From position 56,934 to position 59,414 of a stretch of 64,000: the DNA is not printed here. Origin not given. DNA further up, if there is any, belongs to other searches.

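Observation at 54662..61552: Function-unknown GT-C membrane module: Chlor_Arch_YYY + TIGR03663 + flippase-like + FAD oxidoreductase operon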

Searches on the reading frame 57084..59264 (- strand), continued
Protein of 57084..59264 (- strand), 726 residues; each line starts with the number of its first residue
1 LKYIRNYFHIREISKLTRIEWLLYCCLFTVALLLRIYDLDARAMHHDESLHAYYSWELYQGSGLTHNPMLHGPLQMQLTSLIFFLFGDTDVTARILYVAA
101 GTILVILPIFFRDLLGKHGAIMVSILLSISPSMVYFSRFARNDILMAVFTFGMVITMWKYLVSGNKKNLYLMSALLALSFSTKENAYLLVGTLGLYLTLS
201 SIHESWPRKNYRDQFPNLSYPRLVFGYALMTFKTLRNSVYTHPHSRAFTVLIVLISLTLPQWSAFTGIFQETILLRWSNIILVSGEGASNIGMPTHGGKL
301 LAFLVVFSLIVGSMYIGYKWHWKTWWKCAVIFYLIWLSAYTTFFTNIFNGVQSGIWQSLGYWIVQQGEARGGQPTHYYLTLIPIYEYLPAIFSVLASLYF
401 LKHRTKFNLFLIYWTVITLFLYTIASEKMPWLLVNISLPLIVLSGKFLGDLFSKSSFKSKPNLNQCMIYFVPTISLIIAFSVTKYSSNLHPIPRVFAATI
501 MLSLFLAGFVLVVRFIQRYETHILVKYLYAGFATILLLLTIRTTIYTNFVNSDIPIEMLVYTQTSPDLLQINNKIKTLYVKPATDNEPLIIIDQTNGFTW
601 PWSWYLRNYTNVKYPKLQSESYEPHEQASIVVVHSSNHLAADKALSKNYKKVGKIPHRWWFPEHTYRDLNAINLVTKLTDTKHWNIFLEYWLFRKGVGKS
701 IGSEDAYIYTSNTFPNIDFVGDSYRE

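Call 53: search_protein_families(library=pfam, proteins=[L081:11932-13869:+, L081:13866-14303:+, L085:1975-3231:-], max_evalue=0.01)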
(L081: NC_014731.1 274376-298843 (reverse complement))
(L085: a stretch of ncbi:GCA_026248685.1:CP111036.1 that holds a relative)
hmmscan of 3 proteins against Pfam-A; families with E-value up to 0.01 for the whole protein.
L081:11932-13869:+ (645 aa): 2 families
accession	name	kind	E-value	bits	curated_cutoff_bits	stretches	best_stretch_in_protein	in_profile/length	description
PF13231.12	PMT_2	-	1.3e-11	45.4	26.1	1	66-196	6-132/160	Dolichyl-phosphate-mannose-protein mannosyltransferase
PF02366.24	PMT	-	4.8e-06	26.8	22.7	1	80-245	77-236/245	Dolichyl-phosphate-mannose-protein mannosyltransferase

L081:13866-14303:+ (145 aa): 1 family
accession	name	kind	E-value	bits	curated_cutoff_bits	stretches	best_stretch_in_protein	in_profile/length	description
PF04138.20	GtrA_DPMS_TM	-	7.2e-21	75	26.1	1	20-139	1-117/117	GtrA/DPMS, transmembrane domain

L085:1975-3231:- (418 aa): 13 families
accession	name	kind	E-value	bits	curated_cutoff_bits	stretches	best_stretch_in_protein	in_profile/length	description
PF01593.30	Amino_oxidase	-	1.5e-52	179.8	19.8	1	11-414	1-442/443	Flavin containing amine oxidoreductase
PF13450.12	NAD_binding_8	-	1.1e-15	58.1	21.9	1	6-68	1-65/68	NAD(P)-binding Rossmann-like domain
PF01266.30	DAO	-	8.5e-15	55.6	27.9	2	205-353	153-301/353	FAD dependent oxidoreductase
PF07992.20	Pyr_redox_2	-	4.2e-09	36.7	26.1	1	3-35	2-34/291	Pyridine nucleotide-disulphide oxidoreductase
PF03486.20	HI0933_like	-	1.4e-08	35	50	1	3-47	2-46/244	HI0933-like protein Rossmann domain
PF01494.25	FAD_binding_3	-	4.3e-08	33.2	22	1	2-39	2-39/349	FAD binding domain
PF00070.33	Pyr_redox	-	6.6e-07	30.2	22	1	4-36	2-34/82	Pyridine nucleotide-disulphide oxidoreductase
PF00890.30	FAD_binding_2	-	5e-06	26.4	20.4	1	4-39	2-37/414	FAD binding domain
PF13454.12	NAD_binding_9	-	0.00038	20.9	21.8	0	5-41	1-41/155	FAD-NAD(P)-binding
PF01946.23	Thi4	-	0.00089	19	26.2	1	3-40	19-57/235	Thi4 family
PF12831.13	FAD_oxidored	-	0.00098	18.9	27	1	4-39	2-37/416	FAD dependent oxidoreductase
PF01262.27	AlaDh_PNT_C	-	0.0032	17.3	23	1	3-38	30-65/214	Alanine dehydrogenase/PNT, C-terminal domain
PF13738.12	Pyr_redox_3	-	0.0049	16.6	30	0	205-252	85-132/305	Pyridine nucleotide-disulphide oxidoreductase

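Call 55: search_protein_families(library=pfam, proteins=[window:57084-59264:-, P0150, P0209], max_evalue=10)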
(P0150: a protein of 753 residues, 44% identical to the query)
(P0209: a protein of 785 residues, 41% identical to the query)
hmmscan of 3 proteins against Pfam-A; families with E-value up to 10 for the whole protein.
window:57084-59264:- (726 aa): 1 family
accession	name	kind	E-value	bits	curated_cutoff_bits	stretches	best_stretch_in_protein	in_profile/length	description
PF13231.12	PMT_2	-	2.4e-12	47.8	26.1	1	71-209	2-140/160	Dolichyl-phosphate-mannose-protein mannosyltransferase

P0150 (753 aa): 1 family
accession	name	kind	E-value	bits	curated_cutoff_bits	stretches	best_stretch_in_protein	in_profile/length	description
PF13231.12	PMT_2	-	6.5e-11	43.1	26.1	1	105-239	7-140/160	Dolichyl-phosphate-mannose-protein mannosyltransferase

P0209 (785 aa): 1 family
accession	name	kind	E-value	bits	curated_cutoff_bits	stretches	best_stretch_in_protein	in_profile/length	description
PF13231.12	PMT_2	-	5.3e-09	36.9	26.1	1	110-231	9-131/160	Dolichyl-phosphate-mannose-protein mannosyltransferase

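Call 96: find_encoding_contigs(protein=P0292, flank=10000, max_places=1)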
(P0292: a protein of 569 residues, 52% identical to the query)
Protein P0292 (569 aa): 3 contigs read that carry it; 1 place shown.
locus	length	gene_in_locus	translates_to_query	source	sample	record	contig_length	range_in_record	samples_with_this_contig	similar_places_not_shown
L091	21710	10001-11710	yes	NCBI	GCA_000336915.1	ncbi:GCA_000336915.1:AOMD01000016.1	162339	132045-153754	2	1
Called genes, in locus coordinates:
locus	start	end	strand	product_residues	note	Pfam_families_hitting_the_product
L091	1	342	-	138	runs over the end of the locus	PF00127:Copper-bind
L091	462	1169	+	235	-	PF01066:CDP-OH_P_transf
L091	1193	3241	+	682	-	-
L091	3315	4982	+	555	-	PF13091:PLDc_2, PF00614:PLDc (faint), PF13091:PLDc_2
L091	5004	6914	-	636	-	PF00575:S1 (faint), PF01336:tRNA_anti-codon, PF01368:DHH (weak)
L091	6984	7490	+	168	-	PF14464:Prok-JAB, PF26422:Halo_JAB_MPN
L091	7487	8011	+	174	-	PF01467:CTP_transf_like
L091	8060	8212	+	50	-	-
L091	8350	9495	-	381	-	PF00155:Aminotran_1_2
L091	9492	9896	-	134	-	PF00885:DMRL_synthase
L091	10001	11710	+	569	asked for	PF02366:PMT, PF13231:PMT_2, PF26681:Agl23_C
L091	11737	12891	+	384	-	PF22660:RS_preATP-grasp-like, PF02655:ATP-grasp_3 (weak), PF02222:ATP-grasp, PF07478:Dala_Dala_lig_C (weak), PF17769:PurK_C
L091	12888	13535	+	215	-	PF00731:AIRC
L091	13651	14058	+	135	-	PF00507:Oxidored_q4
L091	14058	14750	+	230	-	PF01058:Oxidored_q6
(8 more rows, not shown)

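Call 97: find_encoding_contigs(protein=P0288, flank=10000, max_places=1)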
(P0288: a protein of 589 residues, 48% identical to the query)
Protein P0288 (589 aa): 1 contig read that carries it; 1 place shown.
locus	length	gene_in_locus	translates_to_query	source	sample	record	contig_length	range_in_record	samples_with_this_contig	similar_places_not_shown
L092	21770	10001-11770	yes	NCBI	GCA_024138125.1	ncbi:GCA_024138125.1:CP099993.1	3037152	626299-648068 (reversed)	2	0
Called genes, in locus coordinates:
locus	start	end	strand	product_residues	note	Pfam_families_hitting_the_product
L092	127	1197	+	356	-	PF02608:Bmp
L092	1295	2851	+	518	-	PF00005:ABC_tran, PF13304:AAA_21 (faint), PF00005:ABC_tran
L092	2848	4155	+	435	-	PF02653:BPD_transp_2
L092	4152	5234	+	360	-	PF02653:BPD_transp_2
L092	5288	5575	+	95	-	-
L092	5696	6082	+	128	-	PF00383:dCMP_cyt_deam_1, PF08211:dCMP_cyt_deam_2, PF26947:CDL (weak)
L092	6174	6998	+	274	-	PF01048:PNP_UDP_1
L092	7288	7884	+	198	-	PF13489:Methyltransf_23, PF08241:Methyltransf_11, PF08242:Methyltransf_12, PF13649:Methyltransf_25, PF13847:Methyltransf_31 (weak)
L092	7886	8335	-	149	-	-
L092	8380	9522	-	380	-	PF00155:Aminotran_1_2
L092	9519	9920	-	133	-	PF00885:DMRL_synthase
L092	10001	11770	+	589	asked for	PF13231:PMT_2, PF26681:Agl23_C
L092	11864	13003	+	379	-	PF22660:RS_preATP-grasp-like, PF02655:ATP-grasp_3 (weak), PF02222:ATP-grasp, PF17769:PurK_C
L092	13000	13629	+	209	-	PF00731:AIRC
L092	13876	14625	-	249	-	-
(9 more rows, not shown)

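Call 98: find_encoding_contigs(protein=P0243, flank=10000, max_places=1)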
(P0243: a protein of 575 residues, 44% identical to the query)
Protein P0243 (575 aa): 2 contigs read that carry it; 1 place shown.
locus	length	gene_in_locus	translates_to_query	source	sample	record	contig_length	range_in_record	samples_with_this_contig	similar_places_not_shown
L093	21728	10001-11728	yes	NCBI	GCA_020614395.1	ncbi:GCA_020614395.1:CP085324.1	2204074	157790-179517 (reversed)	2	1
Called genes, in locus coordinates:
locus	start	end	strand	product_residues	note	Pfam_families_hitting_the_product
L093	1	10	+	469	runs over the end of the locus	PF01368:DHH (weak), PF21763:DHH_CID, PF02272:DHHA1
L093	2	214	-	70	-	-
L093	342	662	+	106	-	PF19095:DUF5783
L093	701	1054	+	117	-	PF01106:NifU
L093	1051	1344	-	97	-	PF23458:DUF7130, PF21349:RUBY_RBDX (weak)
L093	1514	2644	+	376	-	PF13360:PQQ_2, PF13570:Beta-prop_ACSF4 (weak), PF25293:Beta-prop_EMC1_N (faint)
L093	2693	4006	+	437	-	PF01071:GARS_A, PF02843:GARS_C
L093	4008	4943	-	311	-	PF00528:BPD_transp_1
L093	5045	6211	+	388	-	PF00528:BPD_transp_1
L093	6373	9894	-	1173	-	PF03833:PolC_DP2_N, PF24844:PolC_DP2_central, PF24846:PolC_DP2_cat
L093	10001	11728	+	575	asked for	PF02366:PMT (weak), PF13231:PMT_2, PF26681:Agl23_C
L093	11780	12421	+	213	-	PF00702:Hydrolase, PF12710:HAD, PF13419:HAD_2 (faint), PF08282:Hydrolase_3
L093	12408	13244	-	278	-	-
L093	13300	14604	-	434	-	PF01053:Cys_Met_Meta_PP, PF00155:Aminotran_1_2, PF01041:DegT_DnrJ_EryC1 (weak)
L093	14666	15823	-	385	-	PF00561:Abhydrolase_1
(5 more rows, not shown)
